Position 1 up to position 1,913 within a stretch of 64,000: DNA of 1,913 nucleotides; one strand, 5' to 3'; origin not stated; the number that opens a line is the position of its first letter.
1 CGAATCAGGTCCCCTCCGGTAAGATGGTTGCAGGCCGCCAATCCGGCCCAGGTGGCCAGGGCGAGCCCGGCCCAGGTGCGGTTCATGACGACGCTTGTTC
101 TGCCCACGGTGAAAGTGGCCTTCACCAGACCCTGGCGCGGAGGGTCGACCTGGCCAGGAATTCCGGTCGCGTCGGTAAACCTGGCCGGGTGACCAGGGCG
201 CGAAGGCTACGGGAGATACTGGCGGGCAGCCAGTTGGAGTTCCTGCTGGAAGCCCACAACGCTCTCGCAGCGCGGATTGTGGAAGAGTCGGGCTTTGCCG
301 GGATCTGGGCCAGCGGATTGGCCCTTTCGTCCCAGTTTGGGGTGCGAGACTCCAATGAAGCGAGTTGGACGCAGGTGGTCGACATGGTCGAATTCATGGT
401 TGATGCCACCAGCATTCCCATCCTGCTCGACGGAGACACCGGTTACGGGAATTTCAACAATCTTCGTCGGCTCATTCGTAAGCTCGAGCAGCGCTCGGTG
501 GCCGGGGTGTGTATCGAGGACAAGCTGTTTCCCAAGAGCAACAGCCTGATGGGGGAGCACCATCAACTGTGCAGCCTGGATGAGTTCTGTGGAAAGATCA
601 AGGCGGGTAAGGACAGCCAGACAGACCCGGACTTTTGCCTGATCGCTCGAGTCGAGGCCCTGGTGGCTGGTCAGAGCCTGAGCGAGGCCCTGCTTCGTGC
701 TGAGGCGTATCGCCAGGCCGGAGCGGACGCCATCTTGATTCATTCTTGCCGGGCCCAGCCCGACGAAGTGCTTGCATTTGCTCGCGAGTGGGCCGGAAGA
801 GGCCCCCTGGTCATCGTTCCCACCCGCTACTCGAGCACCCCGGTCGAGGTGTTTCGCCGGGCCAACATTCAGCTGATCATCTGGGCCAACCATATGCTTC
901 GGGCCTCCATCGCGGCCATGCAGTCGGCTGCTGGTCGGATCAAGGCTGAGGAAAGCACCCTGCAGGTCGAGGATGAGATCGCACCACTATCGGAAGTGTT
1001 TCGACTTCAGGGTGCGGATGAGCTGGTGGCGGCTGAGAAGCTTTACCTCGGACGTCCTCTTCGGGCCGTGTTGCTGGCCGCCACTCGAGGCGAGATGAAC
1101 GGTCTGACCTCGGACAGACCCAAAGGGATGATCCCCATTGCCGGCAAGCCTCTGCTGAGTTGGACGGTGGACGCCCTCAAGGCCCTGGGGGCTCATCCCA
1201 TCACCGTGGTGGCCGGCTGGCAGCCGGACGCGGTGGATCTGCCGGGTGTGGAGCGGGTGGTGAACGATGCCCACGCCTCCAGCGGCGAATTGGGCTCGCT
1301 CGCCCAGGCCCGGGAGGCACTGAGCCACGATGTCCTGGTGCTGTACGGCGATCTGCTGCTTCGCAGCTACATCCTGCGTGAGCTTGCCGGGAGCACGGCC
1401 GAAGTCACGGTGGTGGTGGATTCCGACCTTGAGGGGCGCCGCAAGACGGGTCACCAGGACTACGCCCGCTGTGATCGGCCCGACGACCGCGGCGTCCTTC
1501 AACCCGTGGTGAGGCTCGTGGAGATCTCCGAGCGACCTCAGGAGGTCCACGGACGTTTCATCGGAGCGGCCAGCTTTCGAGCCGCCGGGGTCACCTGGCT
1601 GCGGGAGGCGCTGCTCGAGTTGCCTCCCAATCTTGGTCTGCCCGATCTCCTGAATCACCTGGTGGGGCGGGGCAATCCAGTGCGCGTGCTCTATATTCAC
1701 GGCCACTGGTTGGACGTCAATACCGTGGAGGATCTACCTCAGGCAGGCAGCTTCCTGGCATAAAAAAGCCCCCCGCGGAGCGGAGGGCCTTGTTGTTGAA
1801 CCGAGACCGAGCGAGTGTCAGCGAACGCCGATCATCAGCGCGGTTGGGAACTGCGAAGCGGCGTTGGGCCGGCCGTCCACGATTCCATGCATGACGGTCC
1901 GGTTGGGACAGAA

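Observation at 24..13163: Phosphonate head-group tailoring locus: PEP mutase-nucleotidyltransferase fusion plus a nine-gene overlapping operon with LicC-like NTase, LicD, PhyH dioxygenase, PAP2, ABC exporter and glycosyltransferases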

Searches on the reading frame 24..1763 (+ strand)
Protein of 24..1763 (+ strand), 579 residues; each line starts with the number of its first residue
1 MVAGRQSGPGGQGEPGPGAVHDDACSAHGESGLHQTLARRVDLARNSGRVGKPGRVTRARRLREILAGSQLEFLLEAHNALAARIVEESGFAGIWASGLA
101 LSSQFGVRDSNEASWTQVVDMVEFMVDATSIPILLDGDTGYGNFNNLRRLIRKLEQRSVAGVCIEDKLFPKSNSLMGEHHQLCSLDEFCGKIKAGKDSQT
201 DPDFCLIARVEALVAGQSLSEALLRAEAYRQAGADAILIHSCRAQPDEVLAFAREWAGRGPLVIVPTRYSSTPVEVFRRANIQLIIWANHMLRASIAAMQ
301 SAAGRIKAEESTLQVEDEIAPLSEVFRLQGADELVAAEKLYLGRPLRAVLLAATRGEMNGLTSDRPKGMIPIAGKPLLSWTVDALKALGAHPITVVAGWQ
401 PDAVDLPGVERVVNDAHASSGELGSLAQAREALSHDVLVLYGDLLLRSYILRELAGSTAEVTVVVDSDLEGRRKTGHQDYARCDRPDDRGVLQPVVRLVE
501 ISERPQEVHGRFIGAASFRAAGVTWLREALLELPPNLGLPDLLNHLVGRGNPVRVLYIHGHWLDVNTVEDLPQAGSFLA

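Call 3: search_protein_families(library=pfam, proteins=[window:24-1763:+], max_evalue=0.01)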
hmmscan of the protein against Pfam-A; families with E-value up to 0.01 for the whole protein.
window:24-1763:+ (579 aa): 2 families
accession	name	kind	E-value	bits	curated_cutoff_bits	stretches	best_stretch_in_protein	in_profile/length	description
PF13714.12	PEP_mutase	-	4e-58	197.3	31.5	1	63-306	2-239/240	Phosphoenolpyruvate phosphomutase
PF12804.13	NTP_transf_3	-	4.8e-13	50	27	1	348-466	1-121/160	MobA-like NTP transferase domain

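Call 8: find_encoding_contigs(protein=window:24-1763:+, flank=10000, max_places=6)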
Protein window:24-1763:+ (579 aa): no gene with exactly this product is on record in the collection.

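Call 9: search_protein_families(library=ncbifam, proteins=[window:24-1763:+], max_evalue=0.01)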
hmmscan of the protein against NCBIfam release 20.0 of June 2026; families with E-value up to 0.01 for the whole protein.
window:24-1763:+ (579 aa): 24 families
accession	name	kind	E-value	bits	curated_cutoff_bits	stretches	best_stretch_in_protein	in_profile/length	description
TIGR02320.1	PEP_mutase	equivalog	3.5e-110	367.5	319.55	1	62-332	1-283/284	phosphoenolpyruvate mutase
TIGR02321.1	Pphn_pyruv_hyd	equivalog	5e-68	229.3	374.4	1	57-342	2-289/290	phosphonopyruvate hydrolase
TIGR02317.1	prpB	equivalog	2.4e-37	128.7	354.4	1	60-328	3-269/285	methylisocitrate lyase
NF008455.0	PRK11320.1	equivalog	1.7e-28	99.7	353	1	59-315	8-263/295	methylisocitrate lyase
TIGR02319.1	CPEP_Pphonmut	equivalog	1.8e-24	86.5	420.05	1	56-240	2-185/294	carboxyvinyl-carboxyphosphonate phosphorylmutase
TIGR03992.1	Arch_glmU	subfamily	2.4e-17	62.9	292.1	1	347-567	2-216/393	bifunctional sugar-1-phosphate nucleotidylyltransferase/acetyltransferase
NF010938.0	PRK14358.1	equivalog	7.4e-13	47.9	500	1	344-459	6-125/481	bifunctional N-acetylglucosamine-1-phosphate uridyltransferase/glucosamine-1-phosphate acetyltransferase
NF041313.1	UDPGP_AglF_Halo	equivalog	8.5e-12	45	400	1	347-574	2-230/234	UTP--glucose-1-phosphate uridylyltransferase AglF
NF041173.1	Sug_nt_acttase_Thmprot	equivalog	5.8e-11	41.9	600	1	347-566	2-215/405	bifunctional sugar-1-phosphate nucleotidylyltransferase/acetyltransferase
TIGR01173.1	glmU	equivalog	3e-09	36.2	366.85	1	347-464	2-125/452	bifunctional UDP-N-acetylglucosamine diphosphorylase/glucosamine-1-phosphate N-acetyltransferase GlmU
NF010933.0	PRK14353.1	equivalog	7.7e-09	34.7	505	1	344-465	4-131/453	bifunctional UDP-N-acetylglucosamine diphosphorylase/glucosamine-1-phosphate N-acetyltransferase GlmU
NF045761.1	NAMPUrTaseMurU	equivalog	1.7e-08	34.6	250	1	346-400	1-56/226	N-acetylmuramate alpha-1-phosphate uridylyltransferase MurU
NF010935.0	PRK14355.1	equivalog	2.2e-08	33.1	718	1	347-461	5-124/459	bifunctional UDP-N-acetylglucosamine diphosphorylase/glucosamine-1-phosphate N-acetyltransferase GlmU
TIGR01208.1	rmlA_long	equivalog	5.6e-08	32.1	320.25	1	348-401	2-57/353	glucose-1-phosphate thymidylyltransferase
NF010937.0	PRK14357.1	equivalog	1.9e-06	27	658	1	347-464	2-124/448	bifunctional UDP-N-acetylglucosamine diphosphorylase/glucosamine-1-phosphate N-acetyltransferase GlmU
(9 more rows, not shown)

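Call 10: find_related_loci(query=window:24-1763:+, collection=genome_contigs, flank=10000)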
Query window:24-1763:+ (579 aa) in genome_contigs; peptide patterns used: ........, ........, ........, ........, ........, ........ (x = any residue, [..] = any of these).
185 stretches matched a pattern; 97 encode a relative of the query (tblastn E <= 1e-3); the best 80 are kept; 80 distinct loci.
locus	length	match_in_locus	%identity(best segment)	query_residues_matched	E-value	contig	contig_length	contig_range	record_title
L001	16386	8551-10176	91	49-579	0e+0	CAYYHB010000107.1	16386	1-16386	MAG TPA_asm: uncultured Burkholderiales bacterium isolate SRP329715_co1_347 genome assembly, contig: NODE_5306_length_16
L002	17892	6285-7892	78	44-579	0e+0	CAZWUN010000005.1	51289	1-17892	MAG TPA_asm: uncultured Burkholderiales bacterium isolate SRP329715_co1_362 genome assembly, contig: NODE_774_length_512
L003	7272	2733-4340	62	56-577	0e+0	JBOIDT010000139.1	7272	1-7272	MAG: Gammaproteobacteria bacterium isolate SD8035_maxbin2.bin.2 NODE_1353_length_7272_cov_28.962071, whole genome shotgu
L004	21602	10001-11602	57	55-574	0e+0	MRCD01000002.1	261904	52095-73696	Calothrix sp. HK-06 NIES-2101_Scaffold_2, whole genome shotgun sequence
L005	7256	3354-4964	61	55-577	0e+0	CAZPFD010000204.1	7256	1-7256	MAG TPA_asm: uncultured Ectothiorhodospiraceae bacterium isolate SRP304980_co2_290 genome assembly, contig: NODE_9701_le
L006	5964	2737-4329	61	57-577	0e+0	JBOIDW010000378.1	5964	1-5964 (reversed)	MAG: Gammaproteobacteria bacterium isolate H1-B1_metabat2.bin.5 k127_1049549, whole genome shotgun sequence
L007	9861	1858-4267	58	57-579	0e+0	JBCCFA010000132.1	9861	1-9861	MAG: Pseudomonadota bacterium isolate P01_B01_bin.12 k141_2801874_length_9861_cov_9.0000, whole genome shotgun sequence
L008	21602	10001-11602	57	55-574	0e+0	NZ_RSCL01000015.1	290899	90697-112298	Dulcicalothrix desertica PCC 7102 sequence015, whole genome shotgun sequence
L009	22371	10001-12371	58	55-579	0e+0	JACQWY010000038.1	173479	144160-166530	MAG: Gammaproteobacteria bacterium isolate NC_groundwater_1501_Pr4_B-0.1um_67_5 SR1-18-B1_scaffold_200427, whole genome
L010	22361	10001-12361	57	46-579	0e+0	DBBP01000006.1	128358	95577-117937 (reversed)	MAG TPA_asm: Proteobacteria bacterium UBA981 UBA981_contig_12708, whole genome shotgun sequence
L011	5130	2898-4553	58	50-577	0e+0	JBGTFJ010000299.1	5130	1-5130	MAG: Burkholderiales bacterium isolate JTS-RE189 k141_7180670, whole genome shotgun sequence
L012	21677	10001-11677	56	31-577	0e+0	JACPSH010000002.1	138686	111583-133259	MAG: Gammaproteobacteria bacterium isolate NC_groundwater_700_Ag_S-0.2um_63_18 S36_SO-2_scaffold_76370, whole genome sho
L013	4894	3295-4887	60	54-571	0e+0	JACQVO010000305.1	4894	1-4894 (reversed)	MAG: Candidatus Methylomirabilota bacterium isolate NC_groundwater_1465_Ag_S-0.65um_65_48 S_p65_S5_coassembly_k141_55641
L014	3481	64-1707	57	47-579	0e+0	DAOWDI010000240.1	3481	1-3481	MAG TPA_asm: Gammaproteobacteria bacterium isolate CSMAG_1909 CSMAG_1909_k141_5745475_length_3481_cov_14.0000, whole gen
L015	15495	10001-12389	57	38-579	0e+0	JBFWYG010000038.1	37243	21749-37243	MAG: Gammaproteobacteria bacterium isolate CA_2019_TPBS_159 NODE_6065_length_37243_cov_10.050140_TPBS, whole genome shot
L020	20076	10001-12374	56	57-577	0e+0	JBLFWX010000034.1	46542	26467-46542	MAG: Gammaproteobacteria bacterium isolate 3300053785_120 Ga0535658_0001040, whole genome shotgun sequence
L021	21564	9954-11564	55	57-579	0e+0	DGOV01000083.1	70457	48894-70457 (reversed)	MAG TPA_asm: Proteobacteria bacterium UBA4457 UBA4457_contig_12584, whole genome shotgun sequence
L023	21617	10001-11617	55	55-579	0e+0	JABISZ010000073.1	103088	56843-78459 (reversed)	MAG: Proteobacteria bacterium isolate SI072_bin20 k141_2227660, whole genome shotgun sequence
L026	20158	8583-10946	56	56-577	0e+0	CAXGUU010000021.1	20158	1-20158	MAG TPA_asm: uncultured bacterium isolate ERR594338_binner13_Refined_124 genome assembly, contig: ERZ11848501.3835, whol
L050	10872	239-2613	60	57-577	0e+0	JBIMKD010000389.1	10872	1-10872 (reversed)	MAG: Chromatiales bacterium isolate Frasassi PCtopBin12 k141_160936, whole genome shotgun sequence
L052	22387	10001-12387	54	32-577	0e+0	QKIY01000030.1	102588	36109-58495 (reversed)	MAG: Gammaproteobacteria bacterium isolate SZUA-592 scaffold_238, whole genome shotgun sequence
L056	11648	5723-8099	56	54-579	0e+0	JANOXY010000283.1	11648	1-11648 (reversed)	MAG: Pseudomonadota bacterium isolate VAR_35_metabat_109 VAR_35_k141_3316669, whole genome shotgun sequence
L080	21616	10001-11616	66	56-577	3e-160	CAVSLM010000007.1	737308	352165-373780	MAG: uncultured Gammaproteobacteria bacterium isolate MFD04944.bin.2.113 genome assembly, contig: contig_32698, whole ge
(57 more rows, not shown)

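Call 13: search_protein_families(library=pfam, proteins=[L001:1308-2846:-, L001:2836-3657:+, L001:4401-5861:+, L001:6256-6939:-, L001:6641-7603:+, L001:7604-8533:+, L001:10184-11269:+, L002:3577-4485:+, L002:4486-5388:+, L002:8578-10146:+], max_evalue=0.001)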
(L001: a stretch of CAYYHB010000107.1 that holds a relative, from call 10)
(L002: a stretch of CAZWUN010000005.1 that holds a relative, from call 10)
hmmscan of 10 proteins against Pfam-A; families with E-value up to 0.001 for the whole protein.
L001:1308-2846:- (512 aa): 0 families

L001:2836-3657:+ (273 aa): 2 families
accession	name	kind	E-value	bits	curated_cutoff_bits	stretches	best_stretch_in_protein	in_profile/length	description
PF06738.18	ThrE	-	3.5e-62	210.5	26.3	1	33-267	2-240/241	Putative threonine/serine exporter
PF12821.13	ThrE_2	-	6.3e-06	26.9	27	1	165-263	30-125/129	Threonine/Serine exporter, ThrE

L001:4401-5861:+ (486 aa): 1 family
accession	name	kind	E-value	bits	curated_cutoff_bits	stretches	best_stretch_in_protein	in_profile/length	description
PF01103.29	Omp85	-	1.3e-28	100.9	24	1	279-486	105-325/325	Omp85 superfamily domain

L001:6256-6939:- (227 aa): 3 families
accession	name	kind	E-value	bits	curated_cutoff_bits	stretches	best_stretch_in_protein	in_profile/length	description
PF12804.13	NTP_transf_3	-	6.3e-17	62.7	27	1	39-169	1-127/160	MobA-like NTP transferase domain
PF00483.29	NTP_transferase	-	5.9e-11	42.9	21.2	1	39-152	2-121/245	Nucleotidyl transferase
PF20202.4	DUF6564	-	1.5e-05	25.2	25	1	68-157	16-114/230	Domain of unknown function (DUF6564)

L001:6641-7603:+ (320 aa): 1 family
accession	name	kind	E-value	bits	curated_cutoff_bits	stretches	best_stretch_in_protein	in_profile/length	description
PF04991.19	LicD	-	2.2e-17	64.4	22.6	1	144-192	3-51/227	LicD family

L001:7604-8533:+ (309 aa): 3 families
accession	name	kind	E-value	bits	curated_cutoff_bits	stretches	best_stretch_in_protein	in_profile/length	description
PF11380.13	Stealth_CR2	-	1.7e-27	96.2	39.4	1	50-150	1-103/108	Stealth protein CR2, conserved region 2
PF17103.10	Stealth_CR4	-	3.2e-10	40.2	27.4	1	268-308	8-48/55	Stealth protein CR4, conserved region 4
PF17102.10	Stealth_CR3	-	1e-07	32.2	24.2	1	182-219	2-39/49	Stealth protein CR3, conserved region 3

L001:10184-11269:+ (361 aa): 6 families
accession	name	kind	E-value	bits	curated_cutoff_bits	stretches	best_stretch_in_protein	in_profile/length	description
PF00534.26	Glycos_transf_1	-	6.6e-34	117.3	26.4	1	182-335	14-172/172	Glycosyl transferases group 1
PF13692.12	Glyco_trans_1_4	-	4.8e-33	114.8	27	1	185-321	3-142/142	Glycosyl transferases group 1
PF13439.12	Glyco_transf_4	-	5.2e-22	79.1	28.5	1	19-173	1-167/170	Glycosyltransferase Family 4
PF13579.12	Glyco_trans_4_4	-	8.1e-18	65.7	29.7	1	20-169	1-148/158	Glycosyl transferase 4-like domain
PF20706.3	GT4-conflict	-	5.1e-11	42.6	26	1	177-348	189-385/385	Family 4 Glycosyltransferase in conflict systems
PF13524.12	Glyco_trans_1_2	-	1.3e-08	35.4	25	1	208-349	9-143/144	Glycosyl transferase-like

L002:3577-4485:+ (302 aa): 1 family
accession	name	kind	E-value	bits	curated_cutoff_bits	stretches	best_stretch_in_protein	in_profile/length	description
PF04991.19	LicD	-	1.1e-19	71.8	22.6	1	126-172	3-49/227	LicD family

L002:4486-5388:+ (300 aa): 3 families
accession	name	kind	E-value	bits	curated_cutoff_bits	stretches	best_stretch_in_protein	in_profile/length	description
PF11380.13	Stealth_CR2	-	2.1e-25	89.5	39.4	1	35-136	1-104/108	Stealth protein CR2, conserved region 2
PF17103.10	Stealth_CR4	-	1.8e-10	41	27.4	1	250-292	5-47/55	Stealth protein CR4, conserved region 4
PF17102.10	Stealth_CR3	-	5.5e-09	36.2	24.2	1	167-212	2-47/49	Stealth protein CR3, conserved region 3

L002:8578-10146:+ (522 aa): 0 families

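Call 22: search_protein_families(library=pfam, proteins=[L010:12371-13543:+, L050:203-970:+, L026:12073-13215:+, L056:4932-5714:+, L023:7345-8409:-, L020:14689-16611:-, L080:6443-7132:+, L026:6545-7687:+, L021:15936-17078:+, L010:18063-19217:+], max_evalue=0.0001)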
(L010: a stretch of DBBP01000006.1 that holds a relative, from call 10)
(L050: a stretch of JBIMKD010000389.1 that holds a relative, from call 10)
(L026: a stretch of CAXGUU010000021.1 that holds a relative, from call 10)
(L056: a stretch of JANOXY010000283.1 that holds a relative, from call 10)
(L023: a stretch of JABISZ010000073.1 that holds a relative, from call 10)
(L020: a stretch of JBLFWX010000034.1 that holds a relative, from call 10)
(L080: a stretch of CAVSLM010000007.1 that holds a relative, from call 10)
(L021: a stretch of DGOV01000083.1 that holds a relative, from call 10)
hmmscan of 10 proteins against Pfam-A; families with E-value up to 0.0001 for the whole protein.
L010:12371-13543:+ (391 aa): 2 families
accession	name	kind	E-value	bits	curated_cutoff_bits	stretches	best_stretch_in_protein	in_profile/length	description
PF02775.26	TPP_enzyme_C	-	1.4e-16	61.1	21.9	1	246-360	22-151/151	Thiamine pyrophosphate enzyme, C-terminal TPP binding domain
PF02776.23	TPP_enzyme_N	-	3.2e-11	43.5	26.8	1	21-119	12-109/119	Thiamine pyrophosphate enzyme, N-terminal TPP binding domain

L050:203-970:+ (256 aa): 3 families
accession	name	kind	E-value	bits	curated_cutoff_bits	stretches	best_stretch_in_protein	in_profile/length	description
PF12804.13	NTP_transf_3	-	6e-16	59.5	27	1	15-132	1-111/160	MobA-like NTP transferase domain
PF00483.29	NTP_transferase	-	7.5e-08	32.7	21.2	1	14-130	1-123/245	Nucleotidyl transferase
PF01128.25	IspD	-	1.2e-06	28.9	27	1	14-63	2-52/221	2-C-methyl-D-erythritol 4-phosphate cytidylyltransferase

L026:12073-13215:+ (381 aa): 1 family
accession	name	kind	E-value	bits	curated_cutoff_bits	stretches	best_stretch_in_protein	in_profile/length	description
PF00266.25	Aminotran_5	-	1.8e-13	50.6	21.5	1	48-369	36-371/371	Aminotransferase class-V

L056:4932-5714:+ (261 aa): 2 families
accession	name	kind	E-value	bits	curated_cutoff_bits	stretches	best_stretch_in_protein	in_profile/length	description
PF23169.1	HalD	-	6e-10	39.3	26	1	84-151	60-126/228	Halogenase D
PF13640.12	2OG-FeII_Oxy_3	-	3.1e-05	25.3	27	1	137-223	5-94/98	2OG-Fe(II) oxygenase superfamily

L023:7345-8409:- (355 aa): 1 family
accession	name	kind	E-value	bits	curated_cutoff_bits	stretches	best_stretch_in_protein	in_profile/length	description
PF03706.18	LPG_synthase_TM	-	4.6e-27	95.7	33.4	1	29-328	5-296/302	Lysylphosphatidylglycerol synthase TM region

L020:14689-16611:- (641 aa): 5 families
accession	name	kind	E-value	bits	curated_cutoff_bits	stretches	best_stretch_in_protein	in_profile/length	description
PF13292.11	DXP_synthase_N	-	6.2e-121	403.3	21.2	1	19-290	1-274/274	1-deoxy-D-xylulose-5-phosphate synthase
PF02779.29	Transket_pyr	-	9.4e-43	146.3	27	1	328-488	2-170/174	Transketolase, pyrimidine binding domain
PF02780.25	Transketolase_C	-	8.7e-27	93.9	25.9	1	505-621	1-124/124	Transketolase, C-terminal domain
PF02775.26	TPP_enzyme_C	-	1.1e-05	25.7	21.9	1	124-191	23-84/151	Thiamine pyrophosphate enzyme, C-terminal TPP binding domain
PF00676.26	E1_dh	-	1.5e-05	24.6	22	1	129-194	101-166/300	Dehydrogenase E1 component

L080:6443-7132:+ (230 aa): 1 family
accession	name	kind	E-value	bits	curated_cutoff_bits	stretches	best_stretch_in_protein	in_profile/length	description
PF01066.26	CDP-OH_P_transf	-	4.1e-15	56.9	22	1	45-161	2-113/152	CDP-alcohol phosphatidyltransferase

L026:6545-7687:+ (381 aa): 8 families
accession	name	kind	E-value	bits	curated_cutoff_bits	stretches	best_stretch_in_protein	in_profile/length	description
PF01370.27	Epimerase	-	1.9e-36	126.2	20.9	1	54-280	2-240/240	NAD dependent epimerase/dehydratase family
PF01073.25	3Beta_HSD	-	5.3e-23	81.9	22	1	54-202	1-157/280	3-beta hydroxysteroid dehydrogenase/isomerase family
PF07993.18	NAD_binding_4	-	4.3e-20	72.4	20.1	1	107-235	81-216/258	Male sterility protein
PF13460.12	NAD_binding_10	-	1.9e-17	64.2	27.2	1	57-220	1-145/184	NAD(P)H-binding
PF16363.11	GDP_Man_Dehyd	-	9.9e-17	61.8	27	1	54-290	1-259/332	GDP-mannose 4,6 dehydratase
PF05368.20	NmrA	-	2.4e-13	50.8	27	1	53-163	5-107/298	NmrA-like family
PF02719.21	Polysacc_synt_2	-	2.2e-06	27.5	20.2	1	54-163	2-128/293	Polysaccharide biosynthesis protein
PF04321.23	RmlD_sub_bind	-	3.8e-05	23.4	27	1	51-209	1-143/287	RmlD substrate binding domain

L021:15936-17078:+ (381 aa): 2 families
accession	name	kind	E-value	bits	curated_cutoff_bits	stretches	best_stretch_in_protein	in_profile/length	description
PF11946.13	DUF3463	-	3.2e-61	205.5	31.3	1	198-332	1-133/134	Domain of unknown function (DUF3463)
PF04055.27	Radical_SAM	-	3.9e-20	73.1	29.5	1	38-189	4-165/166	Radical SAM superfamily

L010:18063-19217:+ (385 aa): 3 families
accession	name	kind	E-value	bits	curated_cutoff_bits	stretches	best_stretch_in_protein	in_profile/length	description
PF00535.33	Glycos_transf_2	-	6.6e-18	65.6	23.3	1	57-220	1-161/168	Glycosyl transferase family 2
PF13506.12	Glyco_transf_21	-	1.1e-17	64.4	21.7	1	115-275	10-167/174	Glycosyl transferase family 21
PF13641.12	Glyco_tranf_2_3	-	7.1e-11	43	27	1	55-266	2-214/230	Glycosyltransferase like family 2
